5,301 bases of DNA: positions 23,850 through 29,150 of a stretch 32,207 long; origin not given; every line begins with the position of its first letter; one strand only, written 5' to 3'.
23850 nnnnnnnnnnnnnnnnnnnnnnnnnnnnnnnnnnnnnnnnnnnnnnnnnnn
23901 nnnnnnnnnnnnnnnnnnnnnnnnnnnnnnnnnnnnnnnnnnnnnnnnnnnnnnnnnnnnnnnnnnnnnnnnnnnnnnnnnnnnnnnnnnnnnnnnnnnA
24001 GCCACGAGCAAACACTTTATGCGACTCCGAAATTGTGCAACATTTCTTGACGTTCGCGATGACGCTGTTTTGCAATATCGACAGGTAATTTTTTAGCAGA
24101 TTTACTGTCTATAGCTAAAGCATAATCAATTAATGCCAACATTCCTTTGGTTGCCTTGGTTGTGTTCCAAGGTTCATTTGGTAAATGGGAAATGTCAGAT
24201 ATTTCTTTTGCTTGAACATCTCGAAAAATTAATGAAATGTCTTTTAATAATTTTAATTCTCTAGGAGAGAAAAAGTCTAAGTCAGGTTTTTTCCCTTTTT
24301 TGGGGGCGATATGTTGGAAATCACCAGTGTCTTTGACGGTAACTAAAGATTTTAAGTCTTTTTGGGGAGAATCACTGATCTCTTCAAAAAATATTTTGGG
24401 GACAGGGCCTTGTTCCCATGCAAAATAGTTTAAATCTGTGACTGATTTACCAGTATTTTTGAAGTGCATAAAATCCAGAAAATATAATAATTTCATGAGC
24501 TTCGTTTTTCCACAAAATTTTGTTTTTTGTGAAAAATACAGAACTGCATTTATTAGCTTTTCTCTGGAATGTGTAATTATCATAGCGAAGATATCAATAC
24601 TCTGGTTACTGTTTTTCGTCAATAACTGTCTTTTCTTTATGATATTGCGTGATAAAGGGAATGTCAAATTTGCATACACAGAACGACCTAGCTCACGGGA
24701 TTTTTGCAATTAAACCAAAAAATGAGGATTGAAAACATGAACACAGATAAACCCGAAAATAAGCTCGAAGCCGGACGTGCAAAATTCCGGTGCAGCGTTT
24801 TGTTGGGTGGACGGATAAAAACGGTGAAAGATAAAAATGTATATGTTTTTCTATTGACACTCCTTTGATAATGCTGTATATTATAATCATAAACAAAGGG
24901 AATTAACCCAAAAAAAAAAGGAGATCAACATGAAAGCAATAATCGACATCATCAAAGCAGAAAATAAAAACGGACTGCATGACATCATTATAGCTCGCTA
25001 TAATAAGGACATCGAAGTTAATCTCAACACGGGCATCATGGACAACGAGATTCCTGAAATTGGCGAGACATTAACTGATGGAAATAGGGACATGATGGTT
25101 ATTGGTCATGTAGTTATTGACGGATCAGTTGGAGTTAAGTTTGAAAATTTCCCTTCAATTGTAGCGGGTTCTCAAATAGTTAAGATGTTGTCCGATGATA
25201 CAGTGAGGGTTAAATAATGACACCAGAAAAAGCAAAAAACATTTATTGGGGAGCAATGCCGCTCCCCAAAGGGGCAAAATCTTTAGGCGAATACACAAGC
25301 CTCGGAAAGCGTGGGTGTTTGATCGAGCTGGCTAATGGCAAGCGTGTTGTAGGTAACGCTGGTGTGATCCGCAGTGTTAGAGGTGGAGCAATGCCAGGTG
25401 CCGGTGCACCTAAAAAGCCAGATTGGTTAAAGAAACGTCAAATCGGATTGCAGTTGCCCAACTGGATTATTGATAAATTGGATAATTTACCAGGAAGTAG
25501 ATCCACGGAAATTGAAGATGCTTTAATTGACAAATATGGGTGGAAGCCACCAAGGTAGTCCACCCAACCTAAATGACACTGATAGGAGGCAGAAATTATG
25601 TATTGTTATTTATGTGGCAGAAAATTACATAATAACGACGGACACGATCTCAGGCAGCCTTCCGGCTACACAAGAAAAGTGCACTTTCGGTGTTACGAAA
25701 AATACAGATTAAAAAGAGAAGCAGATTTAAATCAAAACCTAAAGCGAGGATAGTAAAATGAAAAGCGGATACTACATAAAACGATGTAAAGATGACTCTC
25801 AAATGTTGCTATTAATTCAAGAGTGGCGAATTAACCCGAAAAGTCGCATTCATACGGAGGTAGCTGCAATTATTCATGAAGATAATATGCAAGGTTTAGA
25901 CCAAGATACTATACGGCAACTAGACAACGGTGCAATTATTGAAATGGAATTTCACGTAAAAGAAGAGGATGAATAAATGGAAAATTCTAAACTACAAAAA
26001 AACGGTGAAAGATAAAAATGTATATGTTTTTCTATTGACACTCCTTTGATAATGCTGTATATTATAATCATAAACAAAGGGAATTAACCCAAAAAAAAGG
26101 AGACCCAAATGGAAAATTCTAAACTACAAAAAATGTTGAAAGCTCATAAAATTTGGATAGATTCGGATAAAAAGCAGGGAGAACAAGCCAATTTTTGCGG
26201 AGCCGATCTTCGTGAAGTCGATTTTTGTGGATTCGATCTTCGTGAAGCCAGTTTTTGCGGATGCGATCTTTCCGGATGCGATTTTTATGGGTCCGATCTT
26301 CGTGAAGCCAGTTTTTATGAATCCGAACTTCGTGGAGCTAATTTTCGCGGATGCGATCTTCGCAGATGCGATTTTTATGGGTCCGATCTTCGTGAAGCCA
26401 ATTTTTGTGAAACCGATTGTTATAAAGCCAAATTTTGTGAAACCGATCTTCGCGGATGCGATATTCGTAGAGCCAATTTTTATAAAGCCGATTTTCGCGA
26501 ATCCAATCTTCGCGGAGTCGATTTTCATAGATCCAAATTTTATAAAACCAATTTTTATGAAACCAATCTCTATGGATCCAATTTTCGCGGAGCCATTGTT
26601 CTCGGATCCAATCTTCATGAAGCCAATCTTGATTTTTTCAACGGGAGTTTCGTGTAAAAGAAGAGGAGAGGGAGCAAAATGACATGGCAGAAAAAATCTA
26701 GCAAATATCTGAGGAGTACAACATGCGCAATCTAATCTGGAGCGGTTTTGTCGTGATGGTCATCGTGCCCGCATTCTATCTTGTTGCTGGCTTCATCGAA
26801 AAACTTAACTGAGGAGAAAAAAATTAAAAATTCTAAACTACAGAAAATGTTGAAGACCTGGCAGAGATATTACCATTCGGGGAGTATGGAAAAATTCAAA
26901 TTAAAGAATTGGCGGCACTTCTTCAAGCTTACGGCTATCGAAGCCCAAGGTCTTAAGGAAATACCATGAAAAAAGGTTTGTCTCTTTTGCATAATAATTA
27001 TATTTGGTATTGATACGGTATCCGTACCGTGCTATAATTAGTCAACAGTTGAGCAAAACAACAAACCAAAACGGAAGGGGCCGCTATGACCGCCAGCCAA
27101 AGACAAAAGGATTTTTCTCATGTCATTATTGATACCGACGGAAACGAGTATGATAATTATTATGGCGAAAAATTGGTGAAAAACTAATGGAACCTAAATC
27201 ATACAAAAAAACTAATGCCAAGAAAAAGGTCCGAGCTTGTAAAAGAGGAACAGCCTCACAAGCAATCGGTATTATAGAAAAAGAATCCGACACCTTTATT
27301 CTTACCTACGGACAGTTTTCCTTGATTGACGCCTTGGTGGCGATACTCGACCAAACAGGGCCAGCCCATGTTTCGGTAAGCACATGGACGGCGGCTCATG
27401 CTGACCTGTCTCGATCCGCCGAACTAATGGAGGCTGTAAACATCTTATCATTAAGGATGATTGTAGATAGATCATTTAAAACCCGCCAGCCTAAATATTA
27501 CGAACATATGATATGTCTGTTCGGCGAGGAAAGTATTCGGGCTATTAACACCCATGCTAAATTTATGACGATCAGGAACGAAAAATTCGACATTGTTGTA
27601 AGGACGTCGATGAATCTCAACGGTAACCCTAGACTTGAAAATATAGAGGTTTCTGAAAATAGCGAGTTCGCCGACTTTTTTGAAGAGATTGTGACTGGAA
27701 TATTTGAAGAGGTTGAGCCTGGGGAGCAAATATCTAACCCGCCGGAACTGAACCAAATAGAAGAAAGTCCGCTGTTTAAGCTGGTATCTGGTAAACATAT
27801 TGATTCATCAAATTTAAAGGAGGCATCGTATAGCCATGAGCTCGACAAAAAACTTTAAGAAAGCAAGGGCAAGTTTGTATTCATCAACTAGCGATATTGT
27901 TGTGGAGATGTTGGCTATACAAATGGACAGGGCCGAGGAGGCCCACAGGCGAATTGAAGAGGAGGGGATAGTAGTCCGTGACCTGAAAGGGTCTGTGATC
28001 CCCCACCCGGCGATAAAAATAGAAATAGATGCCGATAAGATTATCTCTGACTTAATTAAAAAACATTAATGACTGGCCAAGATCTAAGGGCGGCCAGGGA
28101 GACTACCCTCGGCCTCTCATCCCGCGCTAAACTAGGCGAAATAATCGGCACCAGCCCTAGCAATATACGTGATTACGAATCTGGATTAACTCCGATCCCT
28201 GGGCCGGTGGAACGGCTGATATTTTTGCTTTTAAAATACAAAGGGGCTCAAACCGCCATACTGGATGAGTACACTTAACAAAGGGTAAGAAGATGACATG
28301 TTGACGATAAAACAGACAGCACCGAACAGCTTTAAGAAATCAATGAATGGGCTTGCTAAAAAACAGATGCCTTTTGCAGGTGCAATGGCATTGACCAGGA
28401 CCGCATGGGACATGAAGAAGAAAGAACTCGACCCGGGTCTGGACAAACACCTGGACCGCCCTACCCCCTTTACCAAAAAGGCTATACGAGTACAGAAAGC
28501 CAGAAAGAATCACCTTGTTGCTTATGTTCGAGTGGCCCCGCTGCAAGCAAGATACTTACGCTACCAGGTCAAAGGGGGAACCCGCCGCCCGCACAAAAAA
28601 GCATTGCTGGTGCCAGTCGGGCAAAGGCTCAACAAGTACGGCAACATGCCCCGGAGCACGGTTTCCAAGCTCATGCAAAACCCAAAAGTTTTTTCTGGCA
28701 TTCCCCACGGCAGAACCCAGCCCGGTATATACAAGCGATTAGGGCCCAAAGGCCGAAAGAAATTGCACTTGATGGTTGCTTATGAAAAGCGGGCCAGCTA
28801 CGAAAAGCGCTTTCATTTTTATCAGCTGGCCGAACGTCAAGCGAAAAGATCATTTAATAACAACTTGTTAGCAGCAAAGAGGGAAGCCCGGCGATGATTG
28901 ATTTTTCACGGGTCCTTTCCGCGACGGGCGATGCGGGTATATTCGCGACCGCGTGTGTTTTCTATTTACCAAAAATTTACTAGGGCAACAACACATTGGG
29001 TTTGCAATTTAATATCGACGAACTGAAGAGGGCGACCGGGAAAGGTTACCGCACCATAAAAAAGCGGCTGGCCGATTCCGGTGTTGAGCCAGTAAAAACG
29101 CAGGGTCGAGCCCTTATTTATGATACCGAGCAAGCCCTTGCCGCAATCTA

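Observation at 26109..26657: Phage-encoded, Cys-rich protein of 30 uninterrupted pentapeptide repeats under a dedicated strong promoter: candidate DNA mimic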

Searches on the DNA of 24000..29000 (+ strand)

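Call 6: search_dna_similar(query=window:24000-29000:+, collection=phages, mode=near, max_rows=15)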
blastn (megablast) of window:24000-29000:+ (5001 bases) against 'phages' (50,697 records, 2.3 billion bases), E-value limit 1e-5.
No match.

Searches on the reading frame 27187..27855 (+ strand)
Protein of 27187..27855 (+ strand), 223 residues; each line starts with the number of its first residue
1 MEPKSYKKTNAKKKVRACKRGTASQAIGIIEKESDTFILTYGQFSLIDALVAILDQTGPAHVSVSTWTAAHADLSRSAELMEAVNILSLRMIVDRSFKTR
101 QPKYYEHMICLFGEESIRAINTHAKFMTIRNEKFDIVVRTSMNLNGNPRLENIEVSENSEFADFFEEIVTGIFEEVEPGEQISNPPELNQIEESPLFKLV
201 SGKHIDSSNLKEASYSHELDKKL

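Call 8: search_protein_families(library=phrogs, proteins=[window:27187-27855:+], max_evalue=0.00001)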
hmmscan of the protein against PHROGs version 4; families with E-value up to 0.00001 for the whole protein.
window:27187-27855:+ (223 aa): 1 family
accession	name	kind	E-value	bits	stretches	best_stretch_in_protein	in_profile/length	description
phrog_16945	-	DNA, RNA and nucleotide metabolism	3e-50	171.9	1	8-195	45-233/252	endonuclease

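Call 13: search_protein_families(library=pfam, proteins=[window:27187-27855:+], max_evalue=0.01)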
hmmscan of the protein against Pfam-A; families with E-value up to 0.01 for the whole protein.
window:27187-27855:+ (223 aa): 0 families

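Call 29: find_related_loci(query=window:27187-27855:+, collection=viral_contigs, flank=6000)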
Query window:27187-27855:+ (223 aa) in viral_contigs; peptide patterns used: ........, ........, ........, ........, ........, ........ (x = any residue, [..] = any of these).
11 stretches matched a pattern; 8 encode a relative of the query (tblastn E <= 1e-3); 8 distinct loci.
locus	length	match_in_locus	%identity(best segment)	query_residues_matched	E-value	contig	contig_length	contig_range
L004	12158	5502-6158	72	1-219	6e-105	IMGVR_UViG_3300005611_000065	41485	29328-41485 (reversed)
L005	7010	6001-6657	66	1-219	7e-101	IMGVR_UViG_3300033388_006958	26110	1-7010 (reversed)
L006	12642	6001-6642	55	8-221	3e-72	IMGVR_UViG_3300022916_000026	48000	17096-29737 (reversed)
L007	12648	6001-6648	55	4-217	9e-72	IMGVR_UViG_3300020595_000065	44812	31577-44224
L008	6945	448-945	47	5-169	2e-47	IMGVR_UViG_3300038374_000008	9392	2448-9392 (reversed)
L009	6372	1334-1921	37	1-196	9e-46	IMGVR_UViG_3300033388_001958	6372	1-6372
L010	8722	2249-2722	46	19-176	3e-45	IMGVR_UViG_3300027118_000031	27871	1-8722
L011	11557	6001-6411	43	37-173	4e-37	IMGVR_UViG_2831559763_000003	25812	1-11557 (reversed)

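Call 55: search_protein_families(library=padloc, proteins=[window:27187-27855:+], max_evalue=0.01)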
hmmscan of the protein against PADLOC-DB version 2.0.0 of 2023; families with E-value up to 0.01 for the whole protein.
window:27187-27855:+ (223 aa): 0 families

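Call 70: find_related_loci(query=A3, collection=genome_contigs, flank=8000)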
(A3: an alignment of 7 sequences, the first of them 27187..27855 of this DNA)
Query A3 (223 aa) in genome_contigs; peptide patterns used: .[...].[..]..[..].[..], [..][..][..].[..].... (x = any residue, [..] = any of these).
59 stretches matched a pattern; 31 encode a relative of the query (tblastn E <= 1e-3); 31 distinct loci.
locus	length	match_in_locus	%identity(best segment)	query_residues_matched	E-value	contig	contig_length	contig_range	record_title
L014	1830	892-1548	68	1-219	9e-110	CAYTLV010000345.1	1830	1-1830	MAG TPA_asm: uncultured bacterium isolate SRP191223_co2_119 genome assembly, contig: NODE_103301_length_1830_cov_5.01746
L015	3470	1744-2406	60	3-222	1e-88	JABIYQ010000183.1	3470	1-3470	MAG: Desulfobacula sp. isolate SI073_bin145 k141_260989, whole genome shotgun sequence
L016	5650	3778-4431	57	3-221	7e-79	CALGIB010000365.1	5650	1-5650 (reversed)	MAG TPA_asm: uncultured proteobacterium isolate ERR2206756_bin.71_CONCOCT_v1.1_MAG genome assembly, contig: ERZ887841.94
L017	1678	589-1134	48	1-180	8e-61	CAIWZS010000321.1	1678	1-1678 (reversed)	MAG: uncultured Planctomycetaceae bacterium isolate LaPlata_bin-2267 genome assembly, contig: bin-2267:321/553, whole ge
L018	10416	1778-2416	45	7-219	9e-59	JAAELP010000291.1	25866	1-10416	MAG: Planctomycetota bacterium isolate Bpl_8 BplG_CONTIG3483970, whole genome shotgun sequence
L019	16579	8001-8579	47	12-202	3e-54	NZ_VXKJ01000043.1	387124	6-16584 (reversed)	Corynebacterium phocae strain CCUG 38205T contig_0000043, whole genome shotgun sequence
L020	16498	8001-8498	46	9-174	2e-50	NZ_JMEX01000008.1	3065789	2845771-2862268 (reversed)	Rhodococcoides fascians A44A contig67, whole genome shotgun sequence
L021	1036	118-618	48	13-179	5e-51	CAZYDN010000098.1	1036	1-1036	MAG TPA_asm: uncultured Candidatus Saccharibacteria bacterium isolate SRP286056_co3_277 genome assembly, contig: NODE_32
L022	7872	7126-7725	42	1-197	3e-48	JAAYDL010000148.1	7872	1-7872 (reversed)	MAG: Lentisphaerae bacterium isolate AS06rmzACSIP_553 241973_AS06, whole genome shotgun sequence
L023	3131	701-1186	48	12-176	2e-45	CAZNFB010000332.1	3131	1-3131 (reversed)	MAG TPA_asm: uncultured Desulfobacteraceae bacterium isolate SRP141559_co1_158 genome assembly, contig: NODE_20480_lengt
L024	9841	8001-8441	46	30-176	1e-43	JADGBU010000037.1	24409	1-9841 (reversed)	MAG: Magnetococcales bacterium isolate nW5bin3 nW5_bin3_NODE_216_length_24409_cov_29.846760, whole genome shotgun sequen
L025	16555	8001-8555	41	7-200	2e-43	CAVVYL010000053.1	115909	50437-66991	MAG: uncultured Acidimicrobiia bacterium isolate MFD00962.bin.1.329 genome assembly, contig: contig_81, whole genome sho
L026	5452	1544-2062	44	3-173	3e-42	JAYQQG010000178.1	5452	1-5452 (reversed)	MAG: Verrucomicrobiales bacterium isolate SD3111_S41.rosella.009 NODE_6101_length_5452_cov_4.31442, whole genome shotgun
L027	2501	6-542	40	12-190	9e-42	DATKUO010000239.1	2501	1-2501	MAG TPA_asm: Bacteroidales bacterium isolate SMAG_U14109 k141_1816605, whole genome shotgun sequence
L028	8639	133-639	39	22-190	7e-41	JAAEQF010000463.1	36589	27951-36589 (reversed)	MAG: FCB group bacterium isolate Gpa_11 GpaG_CONTIG2703696, whole genome shotgun sequence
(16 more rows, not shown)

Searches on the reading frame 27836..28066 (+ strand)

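Call 40: search_protein_families(library=phrogs, proteins=[window:27836-28066:+], max_evalue=0.001)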
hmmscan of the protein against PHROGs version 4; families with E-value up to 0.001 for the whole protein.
window:27836-28066:+ (77 aa): 3 families
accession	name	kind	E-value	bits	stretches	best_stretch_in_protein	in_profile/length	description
phrog_34561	-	head and packaging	5.7e-11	43.7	1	21-69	37-85/145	terminase small subunit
phrog_34315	-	unknown function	8.8e-08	33.1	1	20-75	25-80/106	-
phrog_83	-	head and packaging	4.9e-05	23.9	1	22-71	116-165/246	terminase small subunit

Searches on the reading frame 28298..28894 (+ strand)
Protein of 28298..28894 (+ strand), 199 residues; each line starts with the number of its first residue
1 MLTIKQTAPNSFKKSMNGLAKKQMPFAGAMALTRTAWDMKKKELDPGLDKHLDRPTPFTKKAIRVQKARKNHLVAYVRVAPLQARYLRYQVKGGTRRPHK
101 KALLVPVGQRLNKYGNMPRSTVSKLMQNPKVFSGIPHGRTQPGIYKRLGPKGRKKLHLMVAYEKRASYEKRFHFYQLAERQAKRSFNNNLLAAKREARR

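Call 40: search_protein_families(library=phrogs, proteins=[window:28298-28894:+], max_evalue=0.001)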
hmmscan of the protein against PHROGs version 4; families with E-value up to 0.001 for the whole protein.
window:28298-28894:+ (199 aa): 1 family
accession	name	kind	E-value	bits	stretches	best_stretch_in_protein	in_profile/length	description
phrog_1924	-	tail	1.7e-41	143.6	1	3-197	3-232/237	minor tail protein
